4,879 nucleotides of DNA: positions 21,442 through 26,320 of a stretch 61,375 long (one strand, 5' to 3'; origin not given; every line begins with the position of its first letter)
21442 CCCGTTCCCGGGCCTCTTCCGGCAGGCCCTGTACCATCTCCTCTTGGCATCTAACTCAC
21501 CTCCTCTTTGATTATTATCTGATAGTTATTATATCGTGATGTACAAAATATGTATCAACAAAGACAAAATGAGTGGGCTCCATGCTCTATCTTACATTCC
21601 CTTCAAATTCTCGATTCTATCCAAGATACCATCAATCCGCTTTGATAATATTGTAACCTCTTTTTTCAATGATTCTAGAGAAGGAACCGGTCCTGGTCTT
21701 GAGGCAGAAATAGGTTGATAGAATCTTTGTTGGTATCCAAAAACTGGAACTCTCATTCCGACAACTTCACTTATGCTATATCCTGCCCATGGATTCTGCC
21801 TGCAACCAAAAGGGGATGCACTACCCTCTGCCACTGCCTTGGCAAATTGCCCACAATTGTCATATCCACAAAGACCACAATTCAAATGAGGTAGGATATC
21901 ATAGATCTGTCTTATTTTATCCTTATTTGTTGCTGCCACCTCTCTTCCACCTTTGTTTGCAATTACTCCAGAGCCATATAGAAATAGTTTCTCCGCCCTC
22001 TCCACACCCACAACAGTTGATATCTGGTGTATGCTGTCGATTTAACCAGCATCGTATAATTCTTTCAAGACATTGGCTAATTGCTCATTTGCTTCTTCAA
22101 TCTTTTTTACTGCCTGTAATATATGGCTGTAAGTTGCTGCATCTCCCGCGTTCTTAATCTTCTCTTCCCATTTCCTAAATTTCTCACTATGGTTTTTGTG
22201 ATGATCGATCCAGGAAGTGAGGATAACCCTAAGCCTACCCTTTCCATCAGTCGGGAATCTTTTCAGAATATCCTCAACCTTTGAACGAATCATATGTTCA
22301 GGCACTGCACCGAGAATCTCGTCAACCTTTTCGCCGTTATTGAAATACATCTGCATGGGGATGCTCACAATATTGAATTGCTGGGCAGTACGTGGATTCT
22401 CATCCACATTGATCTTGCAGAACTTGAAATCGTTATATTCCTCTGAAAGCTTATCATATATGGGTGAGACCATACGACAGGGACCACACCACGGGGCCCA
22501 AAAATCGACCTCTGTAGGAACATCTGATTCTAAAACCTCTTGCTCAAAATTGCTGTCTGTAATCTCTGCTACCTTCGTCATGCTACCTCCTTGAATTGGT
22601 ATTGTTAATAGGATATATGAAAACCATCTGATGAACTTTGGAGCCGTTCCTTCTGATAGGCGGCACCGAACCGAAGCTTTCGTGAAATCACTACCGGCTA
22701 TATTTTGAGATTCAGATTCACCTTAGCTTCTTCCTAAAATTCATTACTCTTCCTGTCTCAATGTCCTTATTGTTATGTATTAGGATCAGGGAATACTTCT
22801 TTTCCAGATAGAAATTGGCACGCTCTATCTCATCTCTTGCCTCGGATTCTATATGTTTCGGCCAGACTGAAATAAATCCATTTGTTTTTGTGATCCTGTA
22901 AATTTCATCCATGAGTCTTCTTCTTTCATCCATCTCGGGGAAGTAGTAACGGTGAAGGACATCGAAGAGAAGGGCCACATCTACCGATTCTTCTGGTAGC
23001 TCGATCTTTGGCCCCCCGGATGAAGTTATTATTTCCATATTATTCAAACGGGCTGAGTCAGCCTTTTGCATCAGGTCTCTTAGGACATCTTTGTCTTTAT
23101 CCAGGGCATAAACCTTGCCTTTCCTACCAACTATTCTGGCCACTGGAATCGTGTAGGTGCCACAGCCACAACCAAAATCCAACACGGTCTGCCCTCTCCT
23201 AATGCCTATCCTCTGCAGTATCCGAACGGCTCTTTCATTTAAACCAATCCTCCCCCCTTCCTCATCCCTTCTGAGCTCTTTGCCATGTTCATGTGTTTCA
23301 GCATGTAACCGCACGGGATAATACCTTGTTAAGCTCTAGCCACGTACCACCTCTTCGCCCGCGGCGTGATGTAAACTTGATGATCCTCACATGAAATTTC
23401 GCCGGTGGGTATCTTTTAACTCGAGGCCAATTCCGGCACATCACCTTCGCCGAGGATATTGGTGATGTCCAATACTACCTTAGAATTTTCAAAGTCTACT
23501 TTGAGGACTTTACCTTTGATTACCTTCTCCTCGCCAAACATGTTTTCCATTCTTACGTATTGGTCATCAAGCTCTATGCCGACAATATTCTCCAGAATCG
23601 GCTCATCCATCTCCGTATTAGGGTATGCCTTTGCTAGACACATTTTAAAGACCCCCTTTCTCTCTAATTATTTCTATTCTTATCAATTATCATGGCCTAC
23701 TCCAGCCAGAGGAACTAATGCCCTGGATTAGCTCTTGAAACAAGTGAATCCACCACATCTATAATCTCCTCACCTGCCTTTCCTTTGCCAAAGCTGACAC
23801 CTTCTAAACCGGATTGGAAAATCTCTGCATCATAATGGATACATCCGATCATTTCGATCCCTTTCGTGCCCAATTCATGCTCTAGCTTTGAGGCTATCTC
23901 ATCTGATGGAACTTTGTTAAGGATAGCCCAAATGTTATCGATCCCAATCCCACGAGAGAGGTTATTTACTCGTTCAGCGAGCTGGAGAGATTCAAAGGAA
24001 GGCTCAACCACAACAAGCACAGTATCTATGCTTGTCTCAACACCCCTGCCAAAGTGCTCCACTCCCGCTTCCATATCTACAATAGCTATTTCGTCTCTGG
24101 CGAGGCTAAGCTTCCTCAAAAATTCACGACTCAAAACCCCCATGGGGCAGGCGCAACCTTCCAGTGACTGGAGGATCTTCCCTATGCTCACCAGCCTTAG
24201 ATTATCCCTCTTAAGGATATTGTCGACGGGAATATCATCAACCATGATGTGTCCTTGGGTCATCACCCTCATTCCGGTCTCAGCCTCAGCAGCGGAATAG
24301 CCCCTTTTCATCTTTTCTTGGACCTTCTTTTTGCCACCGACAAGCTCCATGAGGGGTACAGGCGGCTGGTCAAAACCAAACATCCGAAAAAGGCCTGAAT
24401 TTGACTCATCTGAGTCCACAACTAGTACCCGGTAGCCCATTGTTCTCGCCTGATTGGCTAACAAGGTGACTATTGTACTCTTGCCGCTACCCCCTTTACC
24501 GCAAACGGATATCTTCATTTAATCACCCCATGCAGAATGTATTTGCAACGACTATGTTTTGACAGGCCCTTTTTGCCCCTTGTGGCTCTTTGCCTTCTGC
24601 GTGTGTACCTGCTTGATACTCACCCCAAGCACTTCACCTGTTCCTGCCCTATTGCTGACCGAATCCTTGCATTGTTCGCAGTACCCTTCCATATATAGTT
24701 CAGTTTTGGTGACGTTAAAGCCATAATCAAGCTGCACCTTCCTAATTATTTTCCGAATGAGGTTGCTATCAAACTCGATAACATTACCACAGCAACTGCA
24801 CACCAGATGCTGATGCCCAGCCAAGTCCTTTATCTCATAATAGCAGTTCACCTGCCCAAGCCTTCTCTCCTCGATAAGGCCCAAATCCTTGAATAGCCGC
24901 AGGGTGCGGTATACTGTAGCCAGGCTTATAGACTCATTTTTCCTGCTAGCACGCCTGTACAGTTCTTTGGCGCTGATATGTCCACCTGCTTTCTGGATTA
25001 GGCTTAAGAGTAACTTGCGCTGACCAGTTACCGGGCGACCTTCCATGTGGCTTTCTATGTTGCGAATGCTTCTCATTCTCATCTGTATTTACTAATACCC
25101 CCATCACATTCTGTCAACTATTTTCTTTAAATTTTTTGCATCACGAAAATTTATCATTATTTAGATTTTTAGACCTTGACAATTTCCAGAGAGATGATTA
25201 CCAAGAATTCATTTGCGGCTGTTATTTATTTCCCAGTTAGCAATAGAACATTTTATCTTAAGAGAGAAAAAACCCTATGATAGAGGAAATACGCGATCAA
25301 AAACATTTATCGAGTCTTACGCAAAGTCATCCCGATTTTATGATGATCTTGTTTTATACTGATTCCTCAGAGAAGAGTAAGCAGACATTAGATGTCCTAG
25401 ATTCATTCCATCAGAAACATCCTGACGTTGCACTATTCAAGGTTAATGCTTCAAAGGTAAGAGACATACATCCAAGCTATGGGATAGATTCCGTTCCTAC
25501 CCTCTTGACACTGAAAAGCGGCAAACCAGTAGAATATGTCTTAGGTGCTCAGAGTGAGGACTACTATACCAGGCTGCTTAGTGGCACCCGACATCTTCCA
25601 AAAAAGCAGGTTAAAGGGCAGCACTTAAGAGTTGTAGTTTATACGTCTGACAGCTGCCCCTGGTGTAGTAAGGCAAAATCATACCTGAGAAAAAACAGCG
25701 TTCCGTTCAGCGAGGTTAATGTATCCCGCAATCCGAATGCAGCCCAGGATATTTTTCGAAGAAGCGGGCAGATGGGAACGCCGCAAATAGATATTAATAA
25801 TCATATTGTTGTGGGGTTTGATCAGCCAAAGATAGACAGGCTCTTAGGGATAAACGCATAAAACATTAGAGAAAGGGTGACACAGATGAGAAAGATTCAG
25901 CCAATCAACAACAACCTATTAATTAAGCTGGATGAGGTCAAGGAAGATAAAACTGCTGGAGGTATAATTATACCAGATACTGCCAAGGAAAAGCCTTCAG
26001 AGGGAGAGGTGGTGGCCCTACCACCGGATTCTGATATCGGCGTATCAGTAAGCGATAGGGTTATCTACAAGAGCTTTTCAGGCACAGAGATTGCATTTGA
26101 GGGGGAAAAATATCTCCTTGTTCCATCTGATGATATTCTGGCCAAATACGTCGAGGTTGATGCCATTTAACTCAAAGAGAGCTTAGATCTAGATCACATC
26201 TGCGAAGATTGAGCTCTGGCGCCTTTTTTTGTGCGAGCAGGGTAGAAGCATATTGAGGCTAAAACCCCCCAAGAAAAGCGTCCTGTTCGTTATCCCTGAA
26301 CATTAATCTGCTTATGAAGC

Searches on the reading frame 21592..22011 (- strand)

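Call 68: search_protein_families(library=ncbifam, max_evalue=0.001, proteins=[window:21592-22011:-])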
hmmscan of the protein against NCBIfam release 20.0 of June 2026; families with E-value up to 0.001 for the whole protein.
window:21592-22011:- (139 aa): 12 families
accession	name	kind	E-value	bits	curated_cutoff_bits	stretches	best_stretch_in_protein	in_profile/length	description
TIGR01944.1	rnfB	subfamily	3e-08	33.5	68.7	1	19-70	23-73/190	RnfABCDGE type electron transport complex subunit B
NF041836.1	rnfB_Methano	equivalog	1e-07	31.7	445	1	28-85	35-89/265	Rnf electron transport complex subunit RnfB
NF011063.0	PRK14494.1-2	equivalog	3.8e-07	30.1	258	1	35-98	137-198/227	putative molybdopterin-guanine dinucleotide biosynthesis protein MobB/FeS domain-containing protein protein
NF005506.0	PRK07118.1-5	equivalog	9.4e-07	28.5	388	1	30-84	36-87/279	Fe-S cluster domain-containing protein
NF006446.0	PRK08764.1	equivalog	1.3e-06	28.4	220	1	28-77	4-53/139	Rnf electron transport complex subunit RnfB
NF005505.0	PRK07118.1-4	equivalog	1.7e-06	27.7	378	1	29-85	36-89/265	Fe-S cluster domain-containing protein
NF005415.0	PRK06991.1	equivalog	2.4e-06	27.4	281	1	34-70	9-45/284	electron transport complex subunit RsxB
NF003195.0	PRK04165.1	equivalog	2.6e-06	26.6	306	1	35-71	7-43/450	acetyl-CoA decarbonylase/synthase complex subunit gamma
NF005504.0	PRK07118.1-3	equivalog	1.4e-05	24.6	437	1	25-62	29-66/293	Fe-S cluster domain-containing protein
NF003475.0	PRK05113.1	equivalog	2.4e-05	24.3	203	1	25-64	29-68/190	electron transport complex subunit RsxB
NF005503.0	PRK07118.1-2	equivalog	2.4e-05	23.7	252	1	22-64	24-66/292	RnfABCDGE type electron transport complex subunit B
NF011065.0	PRK14494.1-4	equivalog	0.0001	21.8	287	1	39-72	162-195/244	putative molybdopterin-guanine dinucleotide biosynthesis protein MobB/FeS domain-containing protein protein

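Call 86: search_protein_families(library=pfam, max_evalue=0.01, proteins=[window:21592-22011:-])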
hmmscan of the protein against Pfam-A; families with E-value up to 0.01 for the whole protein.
window:21592-22011:- (139 aa): 1 family
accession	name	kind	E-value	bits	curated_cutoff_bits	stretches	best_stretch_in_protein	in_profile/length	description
PF04060.18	FeS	-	1.9e-11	43.9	23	1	40-71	1-32/33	Putative Fe-S cluster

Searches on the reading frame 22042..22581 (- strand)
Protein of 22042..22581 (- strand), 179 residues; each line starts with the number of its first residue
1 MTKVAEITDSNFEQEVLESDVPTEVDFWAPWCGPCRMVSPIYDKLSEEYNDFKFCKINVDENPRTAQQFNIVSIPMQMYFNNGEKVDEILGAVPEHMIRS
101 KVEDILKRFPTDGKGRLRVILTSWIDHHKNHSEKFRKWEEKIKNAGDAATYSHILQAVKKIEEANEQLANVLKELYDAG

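Call 86: search_protein_families(library=pfam, max_evalue=0.01, proteins=[window:22042-22581:-])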
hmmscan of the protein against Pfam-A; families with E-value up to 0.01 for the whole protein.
window:22042-22581:- (179 aa): 6 families
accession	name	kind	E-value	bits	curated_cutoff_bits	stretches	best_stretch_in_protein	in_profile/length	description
PF00085.26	Thioredoxin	-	4.1e-28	97.8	23.5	1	4-103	2-102/103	Thioredoxin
PF14595.12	Thioredoxin_9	-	0.00013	22.3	25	1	29-97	50-121/129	Thioredoxin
PF04756.19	OST3_OST6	-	0.00016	21.6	27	1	32-85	46-107/294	OST3 / OST6 family, transporter family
PF13098.12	Thioredoxin_2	-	0.00019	22.2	27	1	22-99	7-101/104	Thioredoxin-like domain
PF13905.12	Thioredoxin_8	-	0.00019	22.1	27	1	25-74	6-41/94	Thioredoxin-like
PF00578.27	AhpC-TSA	-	0.0076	16.6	26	0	25-96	30-104/124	AhpC/TSA family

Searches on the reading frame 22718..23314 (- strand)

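Call 86: search_protein_families(library=pfam, max_evalue=0.01, proteins=[window:22718-23314:-])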
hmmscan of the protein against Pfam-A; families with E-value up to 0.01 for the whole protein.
window:22718-23314:- (198 aa): 13 families
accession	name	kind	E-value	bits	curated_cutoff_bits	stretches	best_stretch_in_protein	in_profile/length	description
PF13649.12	Methyltransf_25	-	9.6e-13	49.1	27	1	44-146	1-97/97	Methyltransferase domain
PF13847.12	Methyltransf_31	-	2e-12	47.4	27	1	39-161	2-120/145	Methyltransferase domain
PF08241.18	Methyltransf_11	-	9.4e-12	45.9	21.2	1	45-148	1-93/95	Methyltransferase domain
PF08242.18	Methyltransf_12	-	3.1e-10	41.1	30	1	45-148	1-98/98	Methyltransferase domain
PF01209.24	Ubie_methyltran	-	1.7e-09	37.8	20.1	1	32-150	39-151/233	ubiE/COQ5 methyltransferase family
PF01269.23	Fibrillarin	-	7e-08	32.3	27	1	30-102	61-132/227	Fibrillarin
PF13489.12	Methyltransf_23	-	9e-07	29.2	27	1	27-148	7-114/164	Methyltransferase domain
PF01135.25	PCMT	-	1.2e-06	28.9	20.3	1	32-100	65-133/210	Protein-L-isoaspartate(D-aspartate) O-methyltransferase (PCMT)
PF02475.24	TRM5-TYW2_MTfase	-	7.4e-05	23.2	28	1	38-96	34-88/164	TRM5/TYW2 methyltransferase domain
PF05175.20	MTS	-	0.00037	20.6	23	1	34-102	25-92/170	Methyltransferase small domain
PF01728.25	FtsJ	-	0.001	19.5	24.1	1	32-87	12-67/181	FtsJ-like methyltransferase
PF01189.24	Methyltr_RsmB-F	-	0.0017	18.4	27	1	39-99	7-67/199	16S rRNA methyltransferase RsmB/F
PF06325.19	PrmA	-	0.0028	17.7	22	1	32-92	154-211/296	Ribosomal protein L11 methyltransferase (PrmA)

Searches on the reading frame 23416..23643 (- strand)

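Call 68: search_protein_families(library=ncbifam, max_evalue=0.001, proteins=[window:23416-23643:-])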
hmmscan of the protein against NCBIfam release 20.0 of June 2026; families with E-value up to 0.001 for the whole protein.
window:23416-23643:- (75 aa): 0 families

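Call 86: search_protein_families(library=pfam, max_evalue=0.01, proteins=[window:23416-23643:-])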
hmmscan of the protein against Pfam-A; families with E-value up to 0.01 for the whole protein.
window:23416-23643:- (75 aa): 1 family
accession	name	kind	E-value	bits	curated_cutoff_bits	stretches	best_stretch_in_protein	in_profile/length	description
PF10133.14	CooT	-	3.8e-13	50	27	1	1-58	1-59/60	CO dehydrogenase accessory protein CooT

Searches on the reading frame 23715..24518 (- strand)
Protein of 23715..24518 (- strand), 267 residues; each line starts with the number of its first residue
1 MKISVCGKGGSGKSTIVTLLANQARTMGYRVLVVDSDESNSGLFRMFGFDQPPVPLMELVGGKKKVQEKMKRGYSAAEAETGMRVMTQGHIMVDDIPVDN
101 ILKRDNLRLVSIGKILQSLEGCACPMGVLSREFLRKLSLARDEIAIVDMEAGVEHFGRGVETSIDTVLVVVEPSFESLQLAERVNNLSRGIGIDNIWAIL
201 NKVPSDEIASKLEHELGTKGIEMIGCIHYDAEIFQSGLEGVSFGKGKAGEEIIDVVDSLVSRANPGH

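Call 68: search_protein_families(library=ncbifam, max_evalue=0.001, proteins=[window:23715-24518:-])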
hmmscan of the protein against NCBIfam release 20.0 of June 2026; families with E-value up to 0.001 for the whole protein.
window:23715-24518:- (267 aa): 15 families
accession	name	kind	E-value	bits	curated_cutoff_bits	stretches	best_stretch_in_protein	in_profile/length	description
TIGR01969.1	minD_arch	subfamily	4.3e-14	52.3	201.75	2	5-71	6-72/251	cell division ATPase MinD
NF041546.1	ParA_partition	equivalog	6.3e-10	38.9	180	1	7-41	7-41/203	ParA family partition ATPase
TIGR01968.1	minD_bact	equivalog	5.8e-09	35.7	212.9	0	143-241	113-215/261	septum site-determining protein MinD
TIGR03371.1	cellulose_yhjQ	equivalog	3.3e-07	30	157.85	0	5-41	6-43/246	cellulose biosynthesis protein BcsQ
TIGR03815.1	CpaE_hom_Actino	equivalog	6.9e-07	28.7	154.45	1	5-53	117-165/340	septum site-determining protein Ssd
NF041136.1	MrpORP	equivalog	1.4e-05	24.6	450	1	5-51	11-57/365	iron-sulfur cluster carrier protein MrpORP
TIGR00455.1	apsK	equivalog_domain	4.6e-05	23.2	138.7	1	4-51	22-69/184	adenylyl-sulfate kinase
TIGR01007.1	eps_fam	subfamily_domain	4.6e-05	23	108.05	1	8-71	26-89/204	polysaccharide biosynthesis tyrosine autokinase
NF053622.1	ATPseBagAMYCTU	equivalog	5.4e-05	22.8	400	1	5-56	12-60/325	ATPase BagA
TIGR02016.1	BchX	equivalog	5.6e-05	22.6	331.2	1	3-71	3-70/296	chlorophyllide a reductase iron protein subunit X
NF033200.1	F430_CfbC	exception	0.00013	21.4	402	1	2-68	2-67/260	Ni-sirohydrochlorin a,c-diamide reductive cyclase ATP-dependent reductase subunit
TIGR03453.1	partition_RepA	equivalog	0.00018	20.5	348.45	1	8-49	113-153/387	plasmid partitioning protein RepA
TIGR01287.1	nifH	equivalog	0.0003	20.2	394.35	1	2-47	2-47/275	nitrogenase iron protein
NF047398.1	AAA_KGGVGR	domain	0.00053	20.4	90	1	8-62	11-67/190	KGGVGR-motif variant AAA ATPase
NF009701.0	PRK13230.1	subfamily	0.00087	18.4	350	0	2-39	3-40/291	nitrogenase reductase-like protein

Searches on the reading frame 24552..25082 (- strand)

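Call 68: search_protein_families(library=ncbifam, max_evalue=0.001, proteins=[window:24552-25082:-])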
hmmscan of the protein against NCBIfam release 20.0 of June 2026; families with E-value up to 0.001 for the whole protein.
window:24552-25082:- (176 aa): 10 families
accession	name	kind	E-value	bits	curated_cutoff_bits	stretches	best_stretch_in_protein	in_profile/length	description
NF006999.0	PRK09462.1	equivalog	7.7e-24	84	146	1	15-140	12-140/148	ferric iron uptake transcriptional regulator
NF051892.1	TransRegFurBacil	equivalog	2.6e-23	82.7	220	1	12-141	13-146/149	ferric iron uptake transcriptional regulator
NF052545.1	TransRegPerRClab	equivalog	5.2e-21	75.1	180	1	18-141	15-137/138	transcriptional regulator PerR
NF047406.1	TransRegPerRTherm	equivalog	6.6e-17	62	200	1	18-141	6-128/130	manganese-dependent transcriptional regulator PerR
NF051891.1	TransRegFurHelico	equivalog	1e-15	57.9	200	1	19-140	26-147/148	ferric iron uptake transcriptional regulator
NF045677.1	FeRespRegIrr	equivalog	5.5e-13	49.1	170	1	16-105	10-98/127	Fur family transcriptional regulator Irr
NF045678.1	TransRegIrrA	equivalog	2e-12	47.2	150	1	16-109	19-111/138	iron response transcriptional regulator IrrA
NF008646.0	PRK11639.1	equivalog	7.6e-10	38.8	167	1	18-141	24-149/171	zinc uptake transcriptional repressor Zur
NF047462.1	FUR_perox_PerRA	exception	3.6e-06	27.5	200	1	15-123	16-125/142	peroxide-responsive transcriptional repressor PerRA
NF047461.1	FUR_perox_PerRB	exception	0.00013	21.9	250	1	33-133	43-140/143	peroxide-responsive transcriptional repressor PerRB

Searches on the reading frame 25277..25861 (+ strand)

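Call 86: search_protein_families(library=pfam, max_evalue=0.01, proteins=[window:25277-25861:+])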
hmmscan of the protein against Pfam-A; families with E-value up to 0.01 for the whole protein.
window:25277-25861:+ (194 aa): 3 families
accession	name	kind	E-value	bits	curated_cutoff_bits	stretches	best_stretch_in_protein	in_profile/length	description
PF00462.30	Glutaredoxin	-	8.3e-17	61.6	22.9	1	119-177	1-59/60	Glutaredoxin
PF00085.26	Thioredoxin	-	4.3e-09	36.7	23.5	1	6-95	6-95/103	Thioredoxin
PF13098.12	Thioredoxin_2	-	2.2e-05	25.2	27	0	23-101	9-104/104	Thioredoxin-like domain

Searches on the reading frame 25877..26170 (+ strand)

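Call 86: search_protein_families(library=pfam, max_evalue=0.01, proteins=[window:25877-26170:+])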
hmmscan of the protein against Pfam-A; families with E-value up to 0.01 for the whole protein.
window:25877-26170:+ (97 aa): 1 family
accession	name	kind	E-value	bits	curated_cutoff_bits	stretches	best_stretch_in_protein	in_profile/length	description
PF00166.26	Cpn10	-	3.3e-25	88.4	21.1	1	6-91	1-93/93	Chaperonin 10 Kd subunit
